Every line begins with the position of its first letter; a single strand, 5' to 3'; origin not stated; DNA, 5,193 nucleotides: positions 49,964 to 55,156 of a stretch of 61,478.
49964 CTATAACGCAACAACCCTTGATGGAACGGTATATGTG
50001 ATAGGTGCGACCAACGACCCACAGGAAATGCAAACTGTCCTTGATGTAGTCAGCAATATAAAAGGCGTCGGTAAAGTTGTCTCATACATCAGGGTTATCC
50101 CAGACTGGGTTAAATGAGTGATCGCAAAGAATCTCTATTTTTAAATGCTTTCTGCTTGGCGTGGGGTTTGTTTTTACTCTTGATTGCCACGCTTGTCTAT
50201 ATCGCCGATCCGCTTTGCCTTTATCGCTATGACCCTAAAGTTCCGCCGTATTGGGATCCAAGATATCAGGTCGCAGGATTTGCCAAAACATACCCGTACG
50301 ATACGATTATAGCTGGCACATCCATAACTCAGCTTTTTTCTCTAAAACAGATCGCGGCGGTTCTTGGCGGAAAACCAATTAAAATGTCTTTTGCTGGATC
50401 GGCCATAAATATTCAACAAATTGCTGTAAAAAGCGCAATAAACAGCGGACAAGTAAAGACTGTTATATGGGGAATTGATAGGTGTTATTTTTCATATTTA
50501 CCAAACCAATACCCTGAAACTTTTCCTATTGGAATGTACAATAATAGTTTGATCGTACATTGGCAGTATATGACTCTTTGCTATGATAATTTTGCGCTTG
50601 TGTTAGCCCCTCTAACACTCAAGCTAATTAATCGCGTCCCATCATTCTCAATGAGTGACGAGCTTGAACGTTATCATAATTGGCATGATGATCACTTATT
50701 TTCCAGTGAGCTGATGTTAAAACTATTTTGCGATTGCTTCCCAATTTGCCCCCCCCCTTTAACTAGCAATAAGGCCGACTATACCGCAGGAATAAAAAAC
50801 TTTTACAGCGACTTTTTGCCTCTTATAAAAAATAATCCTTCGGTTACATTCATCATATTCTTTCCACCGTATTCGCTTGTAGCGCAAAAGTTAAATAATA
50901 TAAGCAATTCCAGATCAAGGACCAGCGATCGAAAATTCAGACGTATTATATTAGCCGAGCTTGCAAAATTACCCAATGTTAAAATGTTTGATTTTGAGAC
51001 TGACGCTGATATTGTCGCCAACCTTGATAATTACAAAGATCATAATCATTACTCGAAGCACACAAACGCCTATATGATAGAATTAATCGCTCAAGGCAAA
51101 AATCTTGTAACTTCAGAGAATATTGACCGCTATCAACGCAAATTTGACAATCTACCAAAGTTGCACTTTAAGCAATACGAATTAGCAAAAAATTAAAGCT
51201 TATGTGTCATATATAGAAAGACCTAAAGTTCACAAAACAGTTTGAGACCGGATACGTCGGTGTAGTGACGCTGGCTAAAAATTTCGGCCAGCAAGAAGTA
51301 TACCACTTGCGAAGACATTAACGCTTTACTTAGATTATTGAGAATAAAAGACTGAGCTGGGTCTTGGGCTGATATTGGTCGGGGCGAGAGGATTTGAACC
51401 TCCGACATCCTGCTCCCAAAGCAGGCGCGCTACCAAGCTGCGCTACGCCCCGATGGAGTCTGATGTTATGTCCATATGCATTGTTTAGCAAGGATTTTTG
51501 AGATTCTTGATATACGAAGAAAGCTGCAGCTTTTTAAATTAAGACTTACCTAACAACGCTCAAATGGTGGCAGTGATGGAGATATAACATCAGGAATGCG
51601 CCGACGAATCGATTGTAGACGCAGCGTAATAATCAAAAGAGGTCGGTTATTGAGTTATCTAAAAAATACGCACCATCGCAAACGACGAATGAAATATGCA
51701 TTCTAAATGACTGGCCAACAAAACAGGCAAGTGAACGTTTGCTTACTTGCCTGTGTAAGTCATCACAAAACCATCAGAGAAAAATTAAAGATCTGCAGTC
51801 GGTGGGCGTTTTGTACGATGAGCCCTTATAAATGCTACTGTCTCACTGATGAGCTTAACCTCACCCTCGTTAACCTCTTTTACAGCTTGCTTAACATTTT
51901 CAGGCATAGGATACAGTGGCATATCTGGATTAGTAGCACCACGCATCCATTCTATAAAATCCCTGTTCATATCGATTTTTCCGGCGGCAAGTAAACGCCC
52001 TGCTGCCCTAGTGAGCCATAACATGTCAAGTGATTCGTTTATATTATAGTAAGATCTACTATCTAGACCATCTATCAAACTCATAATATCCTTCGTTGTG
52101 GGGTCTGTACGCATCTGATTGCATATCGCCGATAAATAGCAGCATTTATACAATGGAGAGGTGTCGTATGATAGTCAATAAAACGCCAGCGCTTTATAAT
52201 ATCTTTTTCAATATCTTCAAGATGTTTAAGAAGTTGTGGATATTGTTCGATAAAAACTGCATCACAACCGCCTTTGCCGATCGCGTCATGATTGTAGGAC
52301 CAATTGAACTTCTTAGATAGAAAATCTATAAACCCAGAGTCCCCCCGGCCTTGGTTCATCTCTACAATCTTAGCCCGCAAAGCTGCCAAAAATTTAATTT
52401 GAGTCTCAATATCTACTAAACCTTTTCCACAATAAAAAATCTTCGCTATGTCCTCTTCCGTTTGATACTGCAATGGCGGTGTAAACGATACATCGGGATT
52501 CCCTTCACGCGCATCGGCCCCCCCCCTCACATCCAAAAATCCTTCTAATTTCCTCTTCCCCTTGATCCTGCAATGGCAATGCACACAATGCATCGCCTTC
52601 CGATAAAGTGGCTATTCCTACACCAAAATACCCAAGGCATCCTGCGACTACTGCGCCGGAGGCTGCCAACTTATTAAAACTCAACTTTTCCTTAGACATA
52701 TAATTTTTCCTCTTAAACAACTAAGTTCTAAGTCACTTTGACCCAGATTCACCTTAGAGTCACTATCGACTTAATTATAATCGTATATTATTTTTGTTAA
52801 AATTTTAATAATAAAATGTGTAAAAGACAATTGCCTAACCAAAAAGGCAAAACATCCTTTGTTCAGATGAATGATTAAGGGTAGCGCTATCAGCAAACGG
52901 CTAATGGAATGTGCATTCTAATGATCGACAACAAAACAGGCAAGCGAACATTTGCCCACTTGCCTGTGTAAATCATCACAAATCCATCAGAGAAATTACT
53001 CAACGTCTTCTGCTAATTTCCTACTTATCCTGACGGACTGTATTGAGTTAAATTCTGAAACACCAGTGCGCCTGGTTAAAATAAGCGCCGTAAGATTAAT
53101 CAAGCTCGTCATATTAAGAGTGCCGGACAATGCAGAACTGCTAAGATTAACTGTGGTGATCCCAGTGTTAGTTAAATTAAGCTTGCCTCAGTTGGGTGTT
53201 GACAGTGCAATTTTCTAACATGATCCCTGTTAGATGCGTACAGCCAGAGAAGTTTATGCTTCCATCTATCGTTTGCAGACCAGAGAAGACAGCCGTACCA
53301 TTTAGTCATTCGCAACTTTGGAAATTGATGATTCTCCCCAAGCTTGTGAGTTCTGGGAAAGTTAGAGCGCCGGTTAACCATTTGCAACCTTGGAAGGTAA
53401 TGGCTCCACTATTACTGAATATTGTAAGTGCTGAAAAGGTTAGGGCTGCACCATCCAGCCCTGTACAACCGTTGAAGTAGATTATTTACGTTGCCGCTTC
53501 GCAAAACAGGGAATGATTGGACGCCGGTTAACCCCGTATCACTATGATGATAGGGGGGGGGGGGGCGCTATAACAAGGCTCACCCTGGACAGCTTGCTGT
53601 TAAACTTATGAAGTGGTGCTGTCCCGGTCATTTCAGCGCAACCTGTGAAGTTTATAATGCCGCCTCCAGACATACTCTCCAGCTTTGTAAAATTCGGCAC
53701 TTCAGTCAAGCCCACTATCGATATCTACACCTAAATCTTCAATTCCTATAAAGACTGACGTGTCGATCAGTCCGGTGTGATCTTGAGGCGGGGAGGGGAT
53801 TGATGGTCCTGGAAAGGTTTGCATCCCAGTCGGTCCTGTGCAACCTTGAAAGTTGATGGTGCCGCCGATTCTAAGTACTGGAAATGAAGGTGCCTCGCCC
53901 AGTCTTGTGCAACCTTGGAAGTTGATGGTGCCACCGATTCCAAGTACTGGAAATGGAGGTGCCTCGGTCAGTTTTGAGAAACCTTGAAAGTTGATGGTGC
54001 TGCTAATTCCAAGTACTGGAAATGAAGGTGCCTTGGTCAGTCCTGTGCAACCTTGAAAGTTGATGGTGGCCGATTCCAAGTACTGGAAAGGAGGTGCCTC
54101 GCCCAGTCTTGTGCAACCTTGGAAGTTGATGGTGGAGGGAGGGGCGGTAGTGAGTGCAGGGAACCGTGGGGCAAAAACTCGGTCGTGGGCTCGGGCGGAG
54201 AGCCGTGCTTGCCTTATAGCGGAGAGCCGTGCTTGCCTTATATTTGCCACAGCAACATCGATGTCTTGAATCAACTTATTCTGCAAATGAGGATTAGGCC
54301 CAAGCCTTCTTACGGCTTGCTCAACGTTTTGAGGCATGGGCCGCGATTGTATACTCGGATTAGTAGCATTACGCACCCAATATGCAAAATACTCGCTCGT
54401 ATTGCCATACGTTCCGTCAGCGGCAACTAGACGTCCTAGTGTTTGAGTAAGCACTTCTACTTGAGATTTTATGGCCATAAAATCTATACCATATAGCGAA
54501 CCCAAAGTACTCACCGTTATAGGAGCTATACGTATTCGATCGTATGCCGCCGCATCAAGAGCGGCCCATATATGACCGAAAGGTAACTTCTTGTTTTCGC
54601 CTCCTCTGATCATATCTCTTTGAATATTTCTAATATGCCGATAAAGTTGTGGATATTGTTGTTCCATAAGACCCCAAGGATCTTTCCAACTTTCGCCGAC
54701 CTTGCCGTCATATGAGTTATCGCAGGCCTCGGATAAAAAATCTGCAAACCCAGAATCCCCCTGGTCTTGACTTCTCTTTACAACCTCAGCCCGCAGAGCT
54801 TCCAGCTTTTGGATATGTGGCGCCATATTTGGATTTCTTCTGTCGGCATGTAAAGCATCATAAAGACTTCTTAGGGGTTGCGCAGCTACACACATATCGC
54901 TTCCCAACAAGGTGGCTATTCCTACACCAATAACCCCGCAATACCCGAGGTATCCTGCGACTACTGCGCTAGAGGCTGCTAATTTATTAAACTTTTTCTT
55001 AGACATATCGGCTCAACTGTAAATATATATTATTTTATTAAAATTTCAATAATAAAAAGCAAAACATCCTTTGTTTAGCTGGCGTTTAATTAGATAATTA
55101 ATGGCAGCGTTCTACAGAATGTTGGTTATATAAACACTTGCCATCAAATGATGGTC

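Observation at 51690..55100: Tandemly duplicated expression units of an unknown secreted family, both interrupted at G/C tracts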

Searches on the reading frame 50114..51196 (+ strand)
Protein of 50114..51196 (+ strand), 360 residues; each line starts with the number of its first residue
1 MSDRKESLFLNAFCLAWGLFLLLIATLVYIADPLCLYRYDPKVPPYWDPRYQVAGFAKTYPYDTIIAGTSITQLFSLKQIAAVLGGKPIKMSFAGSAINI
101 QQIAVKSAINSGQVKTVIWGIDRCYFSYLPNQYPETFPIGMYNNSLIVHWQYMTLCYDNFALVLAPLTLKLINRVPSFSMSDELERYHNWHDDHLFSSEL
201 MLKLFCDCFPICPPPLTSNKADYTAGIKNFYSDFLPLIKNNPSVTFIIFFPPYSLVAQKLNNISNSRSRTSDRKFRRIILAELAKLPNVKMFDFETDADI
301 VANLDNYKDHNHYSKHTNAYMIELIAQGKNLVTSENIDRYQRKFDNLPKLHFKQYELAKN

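Call 9: search_protein_families(library=pfam, proteins=[window:50114-51196:+], max_evalue=0.1)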
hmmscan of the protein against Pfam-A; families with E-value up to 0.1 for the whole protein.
window:50114-51196:+ (360 aa): 0 families

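Call 10: search_protein_families(library=ncbifam, proteins=[window:50114-51196:+], max_evalue=0.1)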
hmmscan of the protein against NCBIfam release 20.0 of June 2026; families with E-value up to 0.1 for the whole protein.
window:50114-51196:+ (360 aa): 0 families

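Call 67: find_related_loci(query=window:50114-51196:+, collection=genome_contigs, flank=8000)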
Query window:50114-51196:+ (360 aa) in genome_contigs; peptide patterns used: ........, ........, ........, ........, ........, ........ (x = any residue, [..] = any of these).
25 stretches matched a pattern; 1 encode a relative of the query (tblastn E <= 1e-3); 1 distinct loci.
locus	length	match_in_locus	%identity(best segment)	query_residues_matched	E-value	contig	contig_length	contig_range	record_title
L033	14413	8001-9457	76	1-350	0e+0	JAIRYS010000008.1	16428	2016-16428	MAG: Holosporales bacterium isolate Gsp477_bin58 k119_2002802, whole genome shotgun sequence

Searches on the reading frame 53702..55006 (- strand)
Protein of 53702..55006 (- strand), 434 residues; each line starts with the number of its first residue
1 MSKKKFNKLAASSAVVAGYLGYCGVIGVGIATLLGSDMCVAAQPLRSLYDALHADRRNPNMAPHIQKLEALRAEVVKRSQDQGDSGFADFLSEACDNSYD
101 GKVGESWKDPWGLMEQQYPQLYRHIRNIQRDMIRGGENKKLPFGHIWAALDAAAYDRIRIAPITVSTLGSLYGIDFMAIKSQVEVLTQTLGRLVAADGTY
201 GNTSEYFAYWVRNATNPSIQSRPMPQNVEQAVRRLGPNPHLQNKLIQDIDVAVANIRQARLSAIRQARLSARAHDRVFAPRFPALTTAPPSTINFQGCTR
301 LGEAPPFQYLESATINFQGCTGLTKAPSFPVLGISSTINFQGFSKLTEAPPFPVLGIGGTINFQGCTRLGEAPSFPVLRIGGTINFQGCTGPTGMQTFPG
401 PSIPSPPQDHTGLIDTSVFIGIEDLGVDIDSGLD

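Call 9: search_protein_families(library=pfam, proteins=[window:53702-55006:-], max_evalue=0.1)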
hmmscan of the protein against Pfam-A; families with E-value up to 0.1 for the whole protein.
window:53702-55006:- (434 aa): 0 families

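Call 10: search_protein_families(library=ncbifam, proteins=[window:53702-55006:-], max_evalue=0.1)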
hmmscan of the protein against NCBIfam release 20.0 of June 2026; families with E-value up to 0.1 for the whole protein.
window:53702-55006:- (434 aa): 0 families

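Call 17: find_encoding_contigs(protein=window:53702-55006:-, flank=4000, max_places=10)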
Protein window:53702-55006:- (434 aa): no gene with exactly this product is on record in the collection.

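Call 18: find_homologous_proteins(query=window:53702-55006:-, region=1-290)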
Query window:53702-55006:-, residues 1-290 (290 aa): 2 proteins with E <= 0.001 among 5631 candidates.
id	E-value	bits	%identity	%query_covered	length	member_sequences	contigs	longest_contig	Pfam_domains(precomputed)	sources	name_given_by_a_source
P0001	2.3e-191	652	100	100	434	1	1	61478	-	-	-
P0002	8.8e-87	309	60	90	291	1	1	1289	-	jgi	jgi:hypothetical protein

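Call 20: find_encoding_contigs(protein=P0002, flank=5000)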
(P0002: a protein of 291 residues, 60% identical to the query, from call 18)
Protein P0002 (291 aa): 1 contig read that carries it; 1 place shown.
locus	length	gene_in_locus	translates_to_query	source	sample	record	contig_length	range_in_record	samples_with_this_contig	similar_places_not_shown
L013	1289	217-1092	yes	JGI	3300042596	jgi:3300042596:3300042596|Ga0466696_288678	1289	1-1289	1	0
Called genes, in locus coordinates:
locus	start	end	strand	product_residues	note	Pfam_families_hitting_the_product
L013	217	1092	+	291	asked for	-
